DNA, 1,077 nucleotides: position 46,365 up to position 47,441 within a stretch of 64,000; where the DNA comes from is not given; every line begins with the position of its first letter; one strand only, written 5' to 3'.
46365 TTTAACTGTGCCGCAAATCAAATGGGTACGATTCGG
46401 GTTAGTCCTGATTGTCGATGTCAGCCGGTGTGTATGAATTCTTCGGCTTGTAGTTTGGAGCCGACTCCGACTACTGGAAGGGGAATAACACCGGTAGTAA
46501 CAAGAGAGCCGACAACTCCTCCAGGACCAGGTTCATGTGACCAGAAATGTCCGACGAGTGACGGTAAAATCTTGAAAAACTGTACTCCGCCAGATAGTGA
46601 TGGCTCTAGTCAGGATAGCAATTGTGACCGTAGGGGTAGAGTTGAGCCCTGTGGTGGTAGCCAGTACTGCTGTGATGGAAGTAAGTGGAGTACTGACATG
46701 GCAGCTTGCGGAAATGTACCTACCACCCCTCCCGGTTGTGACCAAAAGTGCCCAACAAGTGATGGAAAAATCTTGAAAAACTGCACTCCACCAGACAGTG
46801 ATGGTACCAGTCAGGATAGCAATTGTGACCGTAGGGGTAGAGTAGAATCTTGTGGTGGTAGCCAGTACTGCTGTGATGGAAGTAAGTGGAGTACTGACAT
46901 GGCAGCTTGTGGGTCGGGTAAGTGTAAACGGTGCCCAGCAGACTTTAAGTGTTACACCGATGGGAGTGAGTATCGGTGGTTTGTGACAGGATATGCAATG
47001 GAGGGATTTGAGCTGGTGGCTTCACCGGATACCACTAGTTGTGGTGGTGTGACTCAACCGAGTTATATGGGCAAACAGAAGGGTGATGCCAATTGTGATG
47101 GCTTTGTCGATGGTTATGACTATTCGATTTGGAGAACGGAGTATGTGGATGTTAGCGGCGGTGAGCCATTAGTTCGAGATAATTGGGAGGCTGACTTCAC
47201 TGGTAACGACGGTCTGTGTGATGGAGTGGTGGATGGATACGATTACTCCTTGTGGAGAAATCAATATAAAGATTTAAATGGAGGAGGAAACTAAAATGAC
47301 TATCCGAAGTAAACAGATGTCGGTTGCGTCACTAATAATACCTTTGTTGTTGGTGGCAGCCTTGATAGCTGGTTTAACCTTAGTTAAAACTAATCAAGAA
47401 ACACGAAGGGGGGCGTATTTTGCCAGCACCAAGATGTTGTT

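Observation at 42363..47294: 1643-aa cysteine-rich modular surface protein with near-identical tandem DNA repeats and a C-terminal dockerin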

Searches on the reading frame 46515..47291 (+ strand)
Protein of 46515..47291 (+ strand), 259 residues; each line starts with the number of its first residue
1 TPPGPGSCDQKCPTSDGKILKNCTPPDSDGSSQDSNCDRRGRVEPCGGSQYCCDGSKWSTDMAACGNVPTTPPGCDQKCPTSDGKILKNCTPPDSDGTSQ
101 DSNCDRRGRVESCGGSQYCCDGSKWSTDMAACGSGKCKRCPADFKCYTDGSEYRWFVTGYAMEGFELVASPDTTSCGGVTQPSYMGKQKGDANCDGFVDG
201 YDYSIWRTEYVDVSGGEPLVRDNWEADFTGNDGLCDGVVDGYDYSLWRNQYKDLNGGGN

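Call 32: find_homologous_proteins(query=window:46515-47291:+, max_evalue=0.001)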
Query window:46515-47291:+ (259 aa): 17 proteins with E <= 0.001 among 451 candidates.
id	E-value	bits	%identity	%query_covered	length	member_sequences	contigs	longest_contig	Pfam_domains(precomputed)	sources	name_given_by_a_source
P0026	8.4e-38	149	44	72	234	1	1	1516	-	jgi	-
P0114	1.3e-36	145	50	51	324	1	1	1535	-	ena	-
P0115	3.1e-34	137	55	47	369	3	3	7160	-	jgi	-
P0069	3.4e-34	137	56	46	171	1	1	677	-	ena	-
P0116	3.0e-32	130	48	54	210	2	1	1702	-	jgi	jgi:hypothetical protein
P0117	1.3e-31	128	50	48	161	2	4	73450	-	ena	-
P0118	1.8e-29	121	46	51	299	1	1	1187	-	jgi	-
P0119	1.9e-28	118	46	50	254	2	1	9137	-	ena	-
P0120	3.9e-28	117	50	46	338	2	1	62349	-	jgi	jgi:hypothetical protein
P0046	5.8e-20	90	38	68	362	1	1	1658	-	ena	-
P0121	7.2e-20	90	38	68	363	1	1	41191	-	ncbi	-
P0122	1.0e-19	89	38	68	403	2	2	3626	-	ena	-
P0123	8.0e-18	83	59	27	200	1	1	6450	-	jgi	jgi:hypothetical protein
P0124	2.6e-16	78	50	35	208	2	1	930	-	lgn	-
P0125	1.1e-11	63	61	23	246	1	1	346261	-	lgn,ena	-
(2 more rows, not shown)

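Call 33: find_encoding_contigs(protein=P0117, flank=10000, max_places=3)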
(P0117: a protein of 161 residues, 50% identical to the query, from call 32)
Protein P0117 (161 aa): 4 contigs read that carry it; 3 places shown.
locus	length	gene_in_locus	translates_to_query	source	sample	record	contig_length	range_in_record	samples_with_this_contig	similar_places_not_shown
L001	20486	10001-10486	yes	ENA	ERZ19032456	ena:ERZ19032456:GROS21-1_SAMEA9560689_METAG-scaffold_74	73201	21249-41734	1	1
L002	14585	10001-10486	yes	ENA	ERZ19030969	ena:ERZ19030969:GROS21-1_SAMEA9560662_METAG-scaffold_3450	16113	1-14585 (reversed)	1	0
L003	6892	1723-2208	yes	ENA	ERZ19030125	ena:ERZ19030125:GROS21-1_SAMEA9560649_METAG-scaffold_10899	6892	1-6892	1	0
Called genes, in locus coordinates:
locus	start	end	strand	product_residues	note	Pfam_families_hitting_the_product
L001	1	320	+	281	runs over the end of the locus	-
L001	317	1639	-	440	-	-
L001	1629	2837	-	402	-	PF00534:Glycos_transf_1, PF13692:Glyco_trans_1_4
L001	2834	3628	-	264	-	PF00535:Glycos_transf_2, PF13641:Glyco_tranf_2_3 (weak)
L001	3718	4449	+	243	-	PF03808:Glyco_tran_WecG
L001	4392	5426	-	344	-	PF04932:Wzy_C (faint)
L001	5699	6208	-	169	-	-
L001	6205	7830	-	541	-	PF04932:Wzy_C, PF13181:TPR_8 (faint)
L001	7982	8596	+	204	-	PF02397:Bac_transf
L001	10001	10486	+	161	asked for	-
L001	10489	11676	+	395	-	PF00404:Dockerin_1 (weak)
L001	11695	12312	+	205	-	-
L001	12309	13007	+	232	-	PF00963:Cohesin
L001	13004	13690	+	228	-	PF16656:Pur_ac_phosph_N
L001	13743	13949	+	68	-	-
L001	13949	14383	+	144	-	PF09424:YqeY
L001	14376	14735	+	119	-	PF02130:YbeY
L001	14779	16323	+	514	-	PF13177:DNA_pol3_delta2, PF00004:AAA, PF07724:AAA_2 (weak), PF07728:AAA_5 (faint), PF20964:DnaX_C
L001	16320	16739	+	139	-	-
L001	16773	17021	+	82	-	-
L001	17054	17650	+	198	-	PF21176:RecR_HhH, PF02132:RecR_ZnF (weak), PF13662:Toprim_4, PF01751:Toprim, PF21175:RecR_C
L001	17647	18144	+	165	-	-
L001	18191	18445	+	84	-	-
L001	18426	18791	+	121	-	PF13470:PIN_3 (weak)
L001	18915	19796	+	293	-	PF00291:PALP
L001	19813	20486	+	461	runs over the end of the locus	PF01406:tRNA-synt_1e, PF09334:tRNA-synt_1g (weak), PF01921:tRNA-synt_1f (weak)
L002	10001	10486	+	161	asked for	-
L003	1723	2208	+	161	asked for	-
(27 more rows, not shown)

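Call 34: find_encoding_contigs(protein=P0120, flank=10000, max_places=3)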
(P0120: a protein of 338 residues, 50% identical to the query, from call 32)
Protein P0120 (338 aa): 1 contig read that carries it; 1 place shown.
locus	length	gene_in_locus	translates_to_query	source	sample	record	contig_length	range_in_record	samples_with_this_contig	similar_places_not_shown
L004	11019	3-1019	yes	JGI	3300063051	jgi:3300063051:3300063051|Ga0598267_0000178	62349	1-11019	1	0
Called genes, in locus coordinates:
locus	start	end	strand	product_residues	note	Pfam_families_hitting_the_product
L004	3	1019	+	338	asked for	?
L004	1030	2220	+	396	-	-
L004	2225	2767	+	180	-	PF00963:Cohesin (weak)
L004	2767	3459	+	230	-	PF00963:Cohesin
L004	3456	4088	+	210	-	PF16656:Pur_ac_phosph_N (weak)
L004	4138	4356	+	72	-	PF01165:Ribosomal_S21 (faint)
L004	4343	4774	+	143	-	PF09424:YqeY, PF02637:GatB_Yqey (weak)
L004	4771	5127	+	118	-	PF02130:YbeY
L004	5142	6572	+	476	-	PF13177:DNA_pol3_delta2, PF00004:AAA, PF07724:AAA_2 (faint), PF07728:AAA_5 (weak), PF13238:AAA_18 (faint), PF13401:AAA_22, PF20964:DnaX_C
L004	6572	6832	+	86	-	-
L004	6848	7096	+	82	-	-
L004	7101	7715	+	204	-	PF21176:RecR_HhH, PF02132:RecR_ZnF (weak), PF01751:Toprim, PF13662:Toprim_4, PF21175:RecR_C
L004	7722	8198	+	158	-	-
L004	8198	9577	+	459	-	PF01406:tRNA-synt_1e, PF09334:tRNA-synt_1g (weak), PF23493:CysS_C (faint)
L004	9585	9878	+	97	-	PF01250:Ribosomal_S6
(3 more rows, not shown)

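Call 35: find_encoding_contigs(protein=P0121, flank=10000, max_places=3)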
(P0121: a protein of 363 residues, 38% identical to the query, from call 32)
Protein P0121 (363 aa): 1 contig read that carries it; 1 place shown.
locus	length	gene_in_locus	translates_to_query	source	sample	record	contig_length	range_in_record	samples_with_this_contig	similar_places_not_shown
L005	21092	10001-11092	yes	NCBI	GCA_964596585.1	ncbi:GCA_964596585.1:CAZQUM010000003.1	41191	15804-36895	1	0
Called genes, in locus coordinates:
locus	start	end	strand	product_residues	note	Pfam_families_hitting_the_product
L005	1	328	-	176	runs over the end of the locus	PF01396:Zn_ribbon_Top1 (faint), PF09723:Zn_ribbon_8 (faint), PF13240:Zn_Ribbon_1 (faint), PF13248:Zn_ribbon_3 (faint), PF26040:Zn_ribbon_CLPX_N (faint), PF13453:Zn_ribbon_TFIIB (faint)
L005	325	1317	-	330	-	-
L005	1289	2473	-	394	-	PF13439:Glyco_transf_4, PF00534:Glycos_transf_1, PF13692:Glyco_trans_1_4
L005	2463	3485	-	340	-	PF04041:Glyco_hydro_130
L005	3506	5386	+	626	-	-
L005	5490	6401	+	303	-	PF00318:Ribosomal_S2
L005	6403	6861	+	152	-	PF00889:EF_TS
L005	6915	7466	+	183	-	PF01765:RRF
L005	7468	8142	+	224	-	-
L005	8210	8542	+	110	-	PF02163:Peptidase_M50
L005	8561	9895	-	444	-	PF01229:Glyco_hydro_39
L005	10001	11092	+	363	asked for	-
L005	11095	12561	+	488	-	-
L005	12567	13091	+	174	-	-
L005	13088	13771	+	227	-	PF00746:Gram_pos_anchor (weak)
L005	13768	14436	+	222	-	PF16656:Pur_ac_phosph_N, PF00404:Dockerin_1 (weak)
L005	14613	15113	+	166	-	PF09424:YqeY, PF02637:GatB_Yqey (weak)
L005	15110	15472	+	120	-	PF02130:YbeY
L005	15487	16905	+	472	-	PF13177:DNA_pol3_delta2, PF00004:AAA, PF07728:AAA_5 (weak), PF13401:AAA_22 (faint), PF20964:DnaX_C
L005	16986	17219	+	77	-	-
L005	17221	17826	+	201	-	PF21176:RecR_HhH, PF02132:RecR_ZnF (weak), PF01751:Toprim, PF13662:Toprim_4, PF21175:RecR_C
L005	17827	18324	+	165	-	-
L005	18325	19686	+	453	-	PF01406:tRNA-synt_1e, PF09334:tRNA-synt_1g (weak), PF00133:tRNA-synt_1 (weak), PF01921:tRNA-synt_1f (weak), PF09334:tRNA-synt_1g (weak), PF09190:DALR_2 (faint), PF23493:CysS_C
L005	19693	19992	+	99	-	PF01250:Ribosomal_S6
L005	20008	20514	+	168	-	PF00436:SSB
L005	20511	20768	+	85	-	PF01084:Ribosomal_S18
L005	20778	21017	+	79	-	-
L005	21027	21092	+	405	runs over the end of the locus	PF22694:CtpB_N-like (weak), PF00595:PDZ (weak), PF13180:PDZ_2, PF17820:PDZ_6 (weak), PF03572:Peptidase_S41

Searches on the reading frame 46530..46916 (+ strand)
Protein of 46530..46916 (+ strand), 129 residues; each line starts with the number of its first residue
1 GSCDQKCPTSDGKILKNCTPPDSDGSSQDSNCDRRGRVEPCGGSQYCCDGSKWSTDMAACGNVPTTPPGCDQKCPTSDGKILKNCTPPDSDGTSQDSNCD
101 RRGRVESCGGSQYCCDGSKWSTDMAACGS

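Call 31: search_protein_families(library=ncbifam, proteins=[window:46530-46916:+], max_evalue=1)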
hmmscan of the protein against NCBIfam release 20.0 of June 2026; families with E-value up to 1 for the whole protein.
window:46530-46916:+ (129 aa): 0 families

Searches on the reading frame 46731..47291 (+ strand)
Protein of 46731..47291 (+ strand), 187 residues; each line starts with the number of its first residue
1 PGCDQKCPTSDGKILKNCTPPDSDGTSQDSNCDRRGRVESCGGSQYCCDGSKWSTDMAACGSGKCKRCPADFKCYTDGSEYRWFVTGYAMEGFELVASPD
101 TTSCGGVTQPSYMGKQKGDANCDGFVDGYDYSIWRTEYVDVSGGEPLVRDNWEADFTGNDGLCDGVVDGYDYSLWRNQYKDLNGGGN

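Call 70: predict_structure(alignment_id=A5)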
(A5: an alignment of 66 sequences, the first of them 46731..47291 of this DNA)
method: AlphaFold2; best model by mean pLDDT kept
length: 187 residues; sequences in the alignment: 66
mean_pLDDT: 86.4   pTM: 0.59
mean pLDDT of the five models: 86.4, 84.1, 83.8, 83.1, 82.8
residues with pLDDT >= 90: 85; 70-90: 86; 50-70: 14; < 50: 2
segments of 3 or more residues with pLDDT < 50: none
pLDDT, mean of each block of 10 residues (from residue 1): 91 96 94 88 92 87 68 95 91 92 87 85 90 90 76 78 79 89 64
secondary structure, 60 per line:
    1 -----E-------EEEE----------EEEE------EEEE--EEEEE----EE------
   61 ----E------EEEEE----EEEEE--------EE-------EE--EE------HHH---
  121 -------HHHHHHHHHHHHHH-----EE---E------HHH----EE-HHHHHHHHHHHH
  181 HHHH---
elements in order: E14-17 E28-31 E38-41 E44-48 E72-76 E81-85 H128-141 H169-184
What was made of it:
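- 46533..46913 (+): Modules F1 (46533-46736) and F2 (46737-46913), 8 Cys each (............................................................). This is the only widespread module. AF2 pLDDT about 87-96 over F2 (call 70).
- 46914..47078 (+): Module G, 4 Cys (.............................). It directly precedes the dockerin and may be an X-module-like partner. AF2 pLDDT 85-95, beta-rich (call 70).
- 47079..47291 (+): Dockerin: two Ca-loop and helix segments (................; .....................), with an invariant Cys in each loop. AF2 helices at 128-141 and 169-184 (call 70).
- On Dockerin (Pfam PF00404, type I-like): AF2 places helices at 128-141 and 169-184 of the model (call 70).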

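Call 74: fold_search(model_id=the predicted structure, library=pdb)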
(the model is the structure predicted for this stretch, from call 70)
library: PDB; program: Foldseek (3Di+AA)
matches with E <= 10: 9; with E <= 0.001: 0
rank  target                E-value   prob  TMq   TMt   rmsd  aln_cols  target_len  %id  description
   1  5m2o_B                1.0e+00  0.44  0.24  0.52   4.9        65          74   32  R. flavefaciens' third ScaB cohesin in complex with a group 1 dockerin (released 2017-07-05)
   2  8tto_B                5.0e+00  0.09  0.12  0.40   5.0        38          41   13  Structure of Hachiman anti-defense 1 (Had1) (released 2023-11-22)
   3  8tto_C                6.0e+00  0.08  0.10  0.34   4.8        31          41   13  Structure of Hachiman anti-defense 1 (Had1) (released 2023-11-22)
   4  5k39_B                7.2e+00  0.06  0.20  0.23   5.2        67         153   15  THE TYPE II COHESIN DOCKERIN COMPLEX FROM CLOSTRIDIUM THERMOCELLUM (released 2017-03-29)
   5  9gnz_C                7.6e+00  0.02  0.10  0.05   8.6        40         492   28  Salmonella cap-filament complex (released 2025-04-09)
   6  2m97_MODEL_1_A        8.1e+00  0.01  0.11  0.19  10.9        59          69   17  Optimized Ratiometric Calcium Sensors For Functional In Vivo Imaging of Neurons and T-Lymphocytes (released 2014-01-01)
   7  1j1e_A                8.6e+00  0.01  0.12  0.13  11.3        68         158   22  Crystal structure of the 52kDa domain of human cardiac troponin in the Ca2+ saturated form (released 2003-07-15)
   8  5drk_C                9.8e+00  0.01  0.10  0.19  11.6        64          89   11  2.3 Angstrom Structure of CPII, a nitrogen regulatory PII-like protein from Thiomonas intermedia K12, bound to ADP, AM (released 2016-10-12)
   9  6pag_D                9.8e+00  0.01  0.06  0.07  17.2        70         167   13  Killer cell immunoglobulin-like receptor 2DL3 in complex with HLA-C*07:02 (released 2020-12-16)
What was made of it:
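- On Dockerin (Pfam PF00404, type I-like): Foldseek gives only a weak 5m2o_B hit (E 1.0, call 74).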

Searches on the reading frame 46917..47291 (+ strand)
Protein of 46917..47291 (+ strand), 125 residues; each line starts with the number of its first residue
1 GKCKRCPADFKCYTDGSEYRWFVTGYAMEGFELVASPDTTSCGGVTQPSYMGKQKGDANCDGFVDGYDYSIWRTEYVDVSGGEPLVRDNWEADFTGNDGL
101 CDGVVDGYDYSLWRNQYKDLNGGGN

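Call 12: search_protein_families(library=pfam, proteins=[window:46920-47291:+], max_evalue=1)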
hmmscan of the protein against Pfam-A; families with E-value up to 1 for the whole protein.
window:46920-47291:+ (124 aa): 2 families
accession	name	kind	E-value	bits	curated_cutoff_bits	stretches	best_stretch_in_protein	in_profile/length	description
PF18830.6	LPD16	-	0.0048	17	27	1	104-122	22-40/82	Large polyvalent protein-associated domain 16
PF00404.24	Dockerin_1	-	0.016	15.8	22.9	1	50-70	31-51/57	Dockerin type I domain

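Call 31: search_protein_families(library=ncbifam, proteins=[window:46917-47291:+], max_evalue=1)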
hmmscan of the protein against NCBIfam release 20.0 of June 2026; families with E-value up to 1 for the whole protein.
window:46917-47291:+ (125 aa): 1 family
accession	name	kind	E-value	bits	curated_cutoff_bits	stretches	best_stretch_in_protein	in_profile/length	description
NF041540.1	dockerin_GC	domain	0.11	12.9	29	1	88-117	33-63/67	GC-type dockerin domain-anchored protein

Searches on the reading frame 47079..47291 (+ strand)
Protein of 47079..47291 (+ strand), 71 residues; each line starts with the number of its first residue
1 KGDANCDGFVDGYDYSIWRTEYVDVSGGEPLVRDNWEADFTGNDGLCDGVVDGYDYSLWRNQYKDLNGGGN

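Call 45: search_solved_structures(query=A2, max_evalue=10, show_alignments=2)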
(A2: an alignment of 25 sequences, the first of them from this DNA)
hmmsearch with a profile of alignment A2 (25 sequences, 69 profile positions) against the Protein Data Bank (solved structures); distinct sequences matched with E-value up to 10: 21.
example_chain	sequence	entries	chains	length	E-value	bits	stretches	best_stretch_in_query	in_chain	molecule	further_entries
5m2o_B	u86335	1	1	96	3e-05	27.2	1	2-49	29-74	Group I Dockerin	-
2y3n_B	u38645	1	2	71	0.0058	19.9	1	1-66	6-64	CELLULOSOMAL FAMILY-48 PROCESSIVE GLYCOSIDE HYDROLASE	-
5m2s_B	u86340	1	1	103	0.011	18.9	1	2-20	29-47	Doc8: Type I dockerin repeat domain from family 9 glycoside hydrolase WP_009982745[Ruminoc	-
5lxv_B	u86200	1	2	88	0.013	18.7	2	2-56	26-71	Carbohydrate-binding protein WP_009985128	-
4fl4_A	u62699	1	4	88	0.041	17.2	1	2-65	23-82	Glycoside hydrolase family 9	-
8x39_A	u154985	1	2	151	0.069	16.4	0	2-59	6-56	Serine protease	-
8x3a_A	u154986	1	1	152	0.073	16.3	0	2-59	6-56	Serine protease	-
4dh2_B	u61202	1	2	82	0.4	14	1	2-49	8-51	Dockerin type 1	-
1msb_A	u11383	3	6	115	0.42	13.9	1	21-62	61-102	MANNOSE-BINDING PROTEIN-A | MANNOSE-BINDING PROTEIN A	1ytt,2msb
8ajy_B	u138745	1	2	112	0.51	13.6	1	2-56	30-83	Dockerin from ScaH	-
1kmb_1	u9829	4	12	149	0.51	13.6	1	21-65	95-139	MANNOSE-BINDING PROTEIN-A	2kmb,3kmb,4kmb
5nrm_B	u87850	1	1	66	0.51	13.6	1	2-61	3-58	DocCel5: Type I dockerin repeat domain from A. cellulolyticus family 5 endoglucanase WP_01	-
2mte_A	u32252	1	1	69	0.53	13.6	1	2-64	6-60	Cellulose 1,4-beta-cellobiosidase (reducing end) CelS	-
4cj0_A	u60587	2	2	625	0.54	13.6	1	2-64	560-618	ENDOGLUCANASE D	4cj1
1clc_A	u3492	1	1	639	0.57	13.5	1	2-64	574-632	ENDOGLUCANASE CELD; EC: 3.2.1.4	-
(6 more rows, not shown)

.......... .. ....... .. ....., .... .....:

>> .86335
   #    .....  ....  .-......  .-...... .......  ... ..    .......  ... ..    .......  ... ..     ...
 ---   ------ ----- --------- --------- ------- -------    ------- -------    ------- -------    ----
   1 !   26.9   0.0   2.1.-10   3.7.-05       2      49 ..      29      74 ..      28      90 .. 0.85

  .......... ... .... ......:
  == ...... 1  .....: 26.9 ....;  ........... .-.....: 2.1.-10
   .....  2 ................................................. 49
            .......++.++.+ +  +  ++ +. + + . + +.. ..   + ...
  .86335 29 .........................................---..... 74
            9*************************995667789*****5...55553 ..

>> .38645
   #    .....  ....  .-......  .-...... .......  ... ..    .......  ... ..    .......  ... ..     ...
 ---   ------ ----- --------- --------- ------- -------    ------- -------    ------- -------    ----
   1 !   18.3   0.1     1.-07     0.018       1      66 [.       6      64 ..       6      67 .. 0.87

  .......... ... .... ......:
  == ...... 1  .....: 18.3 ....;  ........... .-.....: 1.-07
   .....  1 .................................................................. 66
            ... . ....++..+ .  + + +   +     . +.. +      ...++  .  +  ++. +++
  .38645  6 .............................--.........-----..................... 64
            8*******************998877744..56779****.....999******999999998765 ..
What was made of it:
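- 47079..47291 (+): Profile vs PDB gives dockerins as top hits (5m2o_B, E 3e-5) (call 45).
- Profile against PDB sequences: top hits are dockerins, 5m2o_B at E 3e-5 (call 45).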

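Call 46: search_protein_families(library=pfam, alignment_id=A2, max_evalue=0.1)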
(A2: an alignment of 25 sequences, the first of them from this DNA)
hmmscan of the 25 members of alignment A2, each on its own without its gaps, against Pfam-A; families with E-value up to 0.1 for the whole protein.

A. member 1, seq(71 aa): 2 families
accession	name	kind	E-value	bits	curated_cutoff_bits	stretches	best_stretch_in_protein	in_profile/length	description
PF18830.6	LPD16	-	0.00077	19.6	27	0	51-69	22-40/82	Large polyvalent protein-associated domain 16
PF00404.24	Dockerin_1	-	0.035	14.7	22.9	0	1-57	1-50/57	Dockerin type I domain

B. families by the number of members that match (of 25 scanned): 10 families
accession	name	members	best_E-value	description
PF00404.24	Dockerin_1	20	1.6e-06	Dockerin type I domain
PF13499.12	EF-hand_7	2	0.021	EF-hand domain pair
PF07821.18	Alpha-amyl_C2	2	0.053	Alpha-amylase C-terminal beta-sheet domain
PF18830.6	LPD16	1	0.00077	Large polyvalent protein-associated domain 16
PF09860.14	DUF2087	1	0.019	Uncharacterized protein conserved in bacteria (DUF2087)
PF13405.12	EF-hand_6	1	0.023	EF-hand domain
PF02981.21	FokI_D1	1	0.051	FokI, recognition domain, subdomain 1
PF01239.28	PPTA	1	0.061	Protein prenyltransferase alpha subunit repeat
PF13833.12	EF-hand_8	1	0.072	EF-hand domain pair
PF14244.12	Retrotran_gag_3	1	0.074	gag-polypeptide of LTR copia-type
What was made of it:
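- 47079..47291 (+): 20 of 25 family members hit PF00404, best E 1.6e-6 (call 46).
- On Dockerin (Pfam PF00404, type I-like): However, 20 of 25 aligned relatives hit PF00404 at E<0.1 (best 1.6e-6), and the family profile finds solved dockerins (5m2o_B at 3e-5) (calls 45, 46).
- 20 of 25 relatives hit PF00404 (call 46).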
